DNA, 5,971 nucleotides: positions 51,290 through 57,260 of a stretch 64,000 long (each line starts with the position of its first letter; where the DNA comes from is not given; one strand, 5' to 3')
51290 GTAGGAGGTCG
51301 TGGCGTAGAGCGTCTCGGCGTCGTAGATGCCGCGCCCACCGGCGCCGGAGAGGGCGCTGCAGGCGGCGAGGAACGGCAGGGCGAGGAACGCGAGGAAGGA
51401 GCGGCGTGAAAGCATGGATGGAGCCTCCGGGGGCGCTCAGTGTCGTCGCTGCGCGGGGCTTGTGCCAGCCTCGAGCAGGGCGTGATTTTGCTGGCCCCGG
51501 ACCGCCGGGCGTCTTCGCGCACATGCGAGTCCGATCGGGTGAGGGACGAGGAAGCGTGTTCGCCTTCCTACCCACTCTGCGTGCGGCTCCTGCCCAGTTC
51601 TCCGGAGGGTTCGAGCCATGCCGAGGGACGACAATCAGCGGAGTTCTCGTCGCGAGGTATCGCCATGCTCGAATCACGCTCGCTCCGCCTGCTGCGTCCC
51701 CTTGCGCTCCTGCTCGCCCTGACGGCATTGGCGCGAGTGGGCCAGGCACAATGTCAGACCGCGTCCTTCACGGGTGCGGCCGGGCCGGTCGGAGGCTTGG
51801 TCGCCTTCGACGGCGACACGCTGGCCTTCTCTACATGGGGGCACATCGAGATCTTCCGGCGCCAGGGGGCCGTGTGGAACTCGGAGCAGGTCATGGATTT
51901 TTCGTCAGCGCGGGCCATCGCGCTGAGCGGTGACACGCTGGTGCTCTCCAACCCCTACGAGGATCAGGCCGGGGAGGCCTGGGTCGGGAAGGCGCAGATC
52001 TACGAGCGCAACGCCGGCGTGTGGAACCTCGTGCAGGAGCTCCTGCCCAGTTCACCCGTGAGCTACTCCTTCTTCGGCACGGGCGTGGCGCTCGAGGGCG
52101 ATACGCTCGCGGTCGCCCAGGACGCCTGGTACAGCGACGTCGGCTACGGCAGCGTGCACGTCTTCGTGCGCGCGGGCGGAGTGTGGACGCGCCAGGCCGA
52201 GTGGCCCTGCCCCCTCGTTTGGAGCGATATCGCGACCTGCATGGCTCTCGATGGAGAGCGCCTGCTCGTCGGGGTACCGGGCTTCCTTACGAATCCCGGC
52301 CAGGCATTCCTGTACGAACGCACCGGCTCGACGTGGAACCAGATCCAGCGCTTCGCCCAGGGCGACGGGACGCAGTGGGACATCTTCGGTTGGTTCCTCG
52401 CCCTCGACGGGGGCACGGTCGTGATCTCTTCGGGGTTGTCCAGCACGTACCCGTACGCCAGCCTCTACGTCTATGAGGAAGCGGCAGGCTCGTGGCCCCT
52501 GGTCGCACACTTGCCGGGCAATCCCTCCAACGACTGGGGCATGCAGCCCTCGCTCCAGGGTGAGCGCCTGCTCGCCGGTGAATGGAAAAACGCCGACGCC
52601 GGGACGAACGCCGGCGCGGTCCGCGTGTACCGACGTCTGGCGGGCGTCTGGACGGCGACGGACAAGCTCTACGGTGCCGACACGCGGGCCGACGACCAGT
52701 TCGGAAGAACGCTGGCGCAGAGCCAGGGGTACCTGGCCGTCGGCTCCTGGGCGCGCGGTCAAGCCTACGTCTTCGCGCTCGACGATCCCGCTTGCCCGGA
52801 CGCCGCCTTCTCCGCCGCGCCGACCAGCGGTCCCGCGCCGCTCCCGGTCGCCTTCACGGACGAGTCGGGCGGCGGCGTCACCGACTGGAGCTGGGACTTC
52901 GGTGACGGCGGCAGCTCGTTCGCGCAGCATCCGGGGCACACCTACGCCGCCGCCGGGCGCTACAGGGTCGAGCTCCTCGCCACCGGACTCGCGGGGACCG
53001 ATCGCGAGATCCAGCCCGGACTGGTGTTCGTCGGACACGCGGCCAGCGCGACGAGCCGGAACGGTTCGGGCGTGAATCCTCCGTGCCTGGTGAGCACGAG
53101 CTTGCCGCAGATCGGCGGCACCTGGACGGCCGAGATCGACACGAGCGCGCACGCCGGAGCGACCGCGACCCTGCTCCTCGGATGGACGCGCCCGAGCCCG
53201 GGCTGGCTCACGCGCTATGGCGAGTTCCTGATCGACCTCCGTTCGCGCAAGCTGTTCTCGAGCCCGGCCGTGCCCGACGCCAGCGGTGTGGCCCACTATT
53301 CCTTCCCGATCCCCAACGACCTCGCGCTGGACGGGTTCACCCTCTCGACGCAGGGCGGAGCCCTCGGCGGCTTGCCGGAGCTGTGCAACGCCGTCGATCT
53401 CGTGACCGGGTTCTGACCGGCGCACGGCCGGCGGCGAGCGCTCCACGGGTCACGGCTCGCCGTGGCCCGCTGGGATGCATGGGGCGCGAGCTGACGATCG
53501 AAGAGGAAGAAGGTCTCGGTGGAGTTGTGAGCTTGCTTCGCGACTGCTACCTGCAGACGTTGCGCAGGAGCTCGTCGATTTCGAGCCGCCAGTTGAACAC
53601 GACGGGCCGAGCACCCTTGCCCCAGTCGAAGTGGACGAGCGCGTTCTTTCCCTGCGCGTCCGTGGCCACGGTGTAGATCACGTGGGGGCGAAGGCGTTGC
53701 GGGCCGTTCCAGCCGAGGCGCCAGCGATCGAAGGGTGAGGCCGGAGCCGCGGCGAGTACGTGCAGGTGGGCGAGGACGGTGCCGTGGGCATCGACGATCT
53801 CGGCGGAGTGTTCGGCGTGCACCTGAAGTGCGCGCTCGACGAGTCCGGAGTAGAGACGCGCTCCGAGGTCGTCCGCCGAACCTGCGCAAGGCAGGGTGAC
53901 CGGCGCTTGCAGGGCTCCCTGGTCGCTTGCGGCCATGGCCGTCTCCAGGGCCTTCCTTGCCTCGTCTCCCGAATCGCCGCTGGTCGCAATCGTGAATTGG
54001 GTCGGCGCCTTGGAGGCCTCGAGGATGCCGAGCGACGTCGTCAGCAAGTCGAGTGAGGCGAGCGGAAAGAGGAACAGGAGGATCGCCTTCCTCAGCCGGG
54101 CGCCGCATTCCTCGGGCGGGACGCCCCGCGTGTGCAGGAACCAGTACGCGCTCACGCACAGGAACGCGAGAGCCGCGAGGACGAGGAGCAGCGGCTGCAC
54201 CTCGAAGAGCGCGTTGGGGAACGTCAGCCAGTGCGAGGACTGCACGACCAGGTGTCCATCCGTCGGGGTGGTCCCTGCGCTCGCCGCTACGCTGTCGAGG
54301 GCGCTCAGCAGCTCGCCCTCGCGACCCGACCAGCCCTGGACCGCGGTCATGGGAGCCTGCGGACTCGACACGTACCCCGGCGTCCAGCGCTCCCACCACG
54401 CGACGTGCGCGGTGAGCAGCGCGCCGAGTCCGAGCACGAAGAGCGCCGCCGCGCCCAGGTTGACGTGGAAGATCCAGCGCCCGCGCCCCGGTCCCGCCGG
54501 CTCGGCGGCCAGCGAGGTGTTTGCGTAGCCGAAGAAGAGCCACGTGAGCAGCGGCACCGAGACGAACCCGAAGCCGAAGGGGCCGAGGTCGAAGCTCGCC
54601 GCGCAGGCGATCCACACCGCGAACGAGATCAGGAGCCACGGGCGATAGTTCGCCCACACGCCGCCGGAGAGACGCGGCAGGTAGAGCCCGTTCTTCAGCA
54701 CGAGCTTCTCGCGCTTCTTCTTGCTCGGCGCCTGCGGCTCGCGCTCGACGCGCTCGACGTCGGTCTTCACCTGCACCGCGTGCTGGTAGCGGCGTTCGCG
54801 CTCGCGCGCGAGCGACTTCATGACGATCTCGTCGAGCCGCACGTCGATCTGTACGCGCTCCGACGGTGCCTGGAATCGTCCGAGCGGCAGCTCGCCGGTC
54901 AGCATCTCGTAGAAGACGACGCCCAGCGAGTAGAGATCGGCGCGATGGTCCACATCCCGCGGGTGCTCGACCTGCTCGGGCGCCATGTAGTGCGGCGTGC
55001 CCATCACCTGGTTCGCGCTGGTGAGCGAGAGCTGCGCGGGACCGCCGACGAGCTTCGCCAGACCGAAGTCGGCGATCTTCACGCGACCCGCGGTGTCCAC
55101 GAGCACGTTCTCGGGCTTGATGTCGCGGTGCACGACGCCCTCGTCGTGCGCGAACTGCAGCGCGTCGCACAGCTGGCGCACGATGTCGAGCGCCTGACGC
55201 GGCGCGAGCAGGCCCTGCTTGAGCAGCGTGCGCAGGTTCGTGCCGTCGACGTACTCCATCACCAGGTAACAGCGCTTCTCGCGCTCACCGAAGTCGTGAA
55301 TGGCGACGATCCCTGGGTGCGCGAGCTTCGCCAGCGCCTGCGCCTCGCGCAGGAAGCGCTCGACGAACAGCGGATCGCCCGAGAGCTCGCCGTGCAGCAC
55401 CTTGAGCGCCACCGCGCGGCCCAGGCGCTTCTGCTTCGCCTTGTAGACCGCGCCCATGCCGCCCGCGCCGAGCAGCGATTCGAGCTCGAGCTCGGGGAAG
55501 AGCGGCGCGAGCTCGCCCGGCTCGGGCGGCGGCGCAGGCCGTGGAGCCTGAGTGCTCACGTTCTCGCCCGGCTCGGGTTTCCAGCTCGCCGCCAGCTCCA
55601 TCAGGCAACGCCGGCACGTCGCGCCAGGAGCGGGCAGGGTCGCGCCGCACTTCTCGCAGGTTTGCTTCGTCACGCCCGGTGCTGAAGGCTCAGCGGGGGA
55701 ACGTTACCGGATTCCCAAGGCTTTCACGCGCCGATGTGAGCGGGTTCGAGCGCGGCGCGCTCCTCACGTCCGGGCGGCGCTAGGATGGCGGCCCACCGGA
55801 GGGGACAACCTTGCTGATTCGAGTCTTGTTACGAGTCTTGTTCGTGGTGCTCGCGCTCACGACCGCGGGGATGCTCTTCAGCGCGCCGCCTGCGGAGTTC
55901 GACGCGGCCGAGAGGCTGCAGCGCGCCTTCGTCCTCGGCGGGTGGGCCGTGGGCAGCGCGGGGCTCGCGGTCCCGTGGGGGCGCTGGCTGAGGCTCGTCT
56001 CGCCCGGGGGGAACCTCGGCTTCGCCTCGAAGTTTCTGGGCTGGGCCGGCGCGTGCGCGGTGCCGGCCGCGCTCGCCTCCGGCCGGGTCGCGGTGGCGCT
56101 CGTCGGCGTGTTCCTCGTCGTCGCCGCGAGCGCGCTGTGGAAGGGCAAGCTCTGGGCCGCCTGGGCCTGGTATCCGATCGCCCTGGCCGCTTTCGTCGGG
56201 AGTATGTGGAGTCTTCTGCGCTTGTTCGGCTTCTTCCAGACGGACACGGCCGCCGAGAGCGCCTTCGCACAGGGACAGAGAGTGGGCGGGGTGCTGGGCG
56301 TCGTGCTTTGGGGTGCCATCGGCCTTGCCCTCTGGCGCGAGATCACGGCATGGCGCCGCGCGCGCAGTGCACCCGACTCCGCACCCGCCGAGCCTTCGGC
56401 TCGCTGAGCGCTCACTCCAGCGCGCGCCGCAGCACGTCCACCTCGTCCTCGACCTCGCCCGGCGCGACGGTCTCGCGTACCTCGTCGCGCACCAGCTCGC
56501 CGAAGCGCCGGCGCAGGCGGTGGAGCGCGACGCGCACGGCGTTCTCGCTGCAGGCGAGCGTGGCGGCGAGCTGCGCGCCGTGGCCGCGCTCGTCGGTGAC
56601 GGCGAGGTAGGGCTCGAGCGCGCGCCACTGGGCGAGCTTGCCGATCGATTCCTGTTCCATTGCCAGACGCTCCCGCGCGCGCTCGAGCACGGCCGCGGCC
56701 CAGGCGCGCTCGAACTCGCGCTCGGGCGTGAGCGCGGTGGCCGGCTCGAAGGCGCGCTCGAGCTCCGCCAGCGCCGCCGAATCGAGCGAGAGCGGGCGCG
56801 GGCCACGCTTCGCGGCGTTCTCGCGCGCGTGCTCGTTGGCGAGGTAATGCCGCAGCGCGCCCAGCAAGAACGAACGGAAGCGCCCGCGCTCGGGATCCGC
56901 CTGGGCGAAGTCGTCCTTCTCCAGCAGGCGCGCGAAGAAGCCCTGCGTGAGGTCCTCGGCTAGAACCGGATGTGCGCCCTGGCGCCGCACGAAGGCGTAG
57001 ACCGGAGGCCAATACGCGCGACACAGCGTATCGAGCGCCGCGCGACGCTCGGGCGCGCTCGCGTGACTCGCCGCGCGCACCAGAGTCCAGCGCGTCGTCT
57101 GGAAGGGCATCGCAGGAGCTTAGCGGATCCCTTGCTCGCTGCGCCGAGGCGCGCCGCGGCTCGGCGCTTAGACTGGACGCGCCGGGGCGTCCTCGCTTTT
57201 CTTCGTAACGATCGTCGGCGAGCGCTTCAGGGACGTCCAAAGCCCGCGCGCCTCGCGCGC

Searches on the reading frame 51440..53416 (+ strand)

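Call 25: search_protein_families(library=pfam, proteins=[window:51440-53416:+], max_evalue=0.001)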
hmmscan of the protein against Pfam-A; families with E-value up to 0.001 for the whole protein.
window:51440-53416:+ (658 aa): 4 families
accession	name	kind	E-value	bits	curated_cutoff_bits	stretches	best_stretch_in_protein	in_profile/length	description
PF14312.12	FG-GAP_2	-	1.5e-22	80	23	2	404-445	1-49/49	FG-GAP repeat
PF18911.6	PKD_4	-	3.5e-13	49.9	27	1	466-522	20-76/85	PKD domain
PF00801.26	PKD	-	2.8e-11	43.7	23.5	1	456-516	3-67/80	PKD domain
PF09582.15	AnfO_nitrog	-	0.00025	20.9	30.3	0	123-157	8-42/190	Iron only nitrogenase protein AnfO (AnfO_nitrog)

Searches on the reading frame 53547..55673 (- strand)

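Call 60: search_protein_families(library=pfam, proteins=[window:53547-55673:-], max_evalue=0.0001)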
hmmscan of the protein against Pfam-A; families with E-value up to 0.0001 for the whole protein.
window:53547-55673:- (708 aa): 4 families
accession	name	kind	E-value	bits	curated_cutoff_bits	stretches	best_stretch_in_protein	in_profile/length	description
PF00069.31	Pkinase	-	3.6e-56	190.9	31.7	1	63-271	2-204/263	Protein kinase domain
PF07714.23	PK_Tyr_Ser-Thr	-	1.6e-37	129.7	23.1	1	63-268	2-209/258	Protein tyrosine and serine/threonine kinase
PF01636.29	APH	-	8.8e-11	42.5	23.2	0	158-206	146-197/239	Phosphotransferase enzyme family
PF03109.22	ABC1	-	4.6e-09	36.2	22.9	1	133-208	141-216/244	ABC1 atypical kinase-like domain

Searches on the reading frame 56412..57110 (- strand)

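Call 60: search_protein_families(library=pfam, proteins=[window:56412-57110:-], max_evalue=0.0001)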
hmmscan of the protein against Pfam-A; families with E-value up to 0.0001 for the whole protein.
window:56412-57110:- (232 aa): 1 family
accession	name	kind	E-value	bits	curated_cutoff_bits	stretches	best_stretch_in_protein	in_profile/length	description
PF04542.20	Sigma70_r2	-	4.6e-06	26.8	24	1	31-97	3-68/71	Sigma-70 region 2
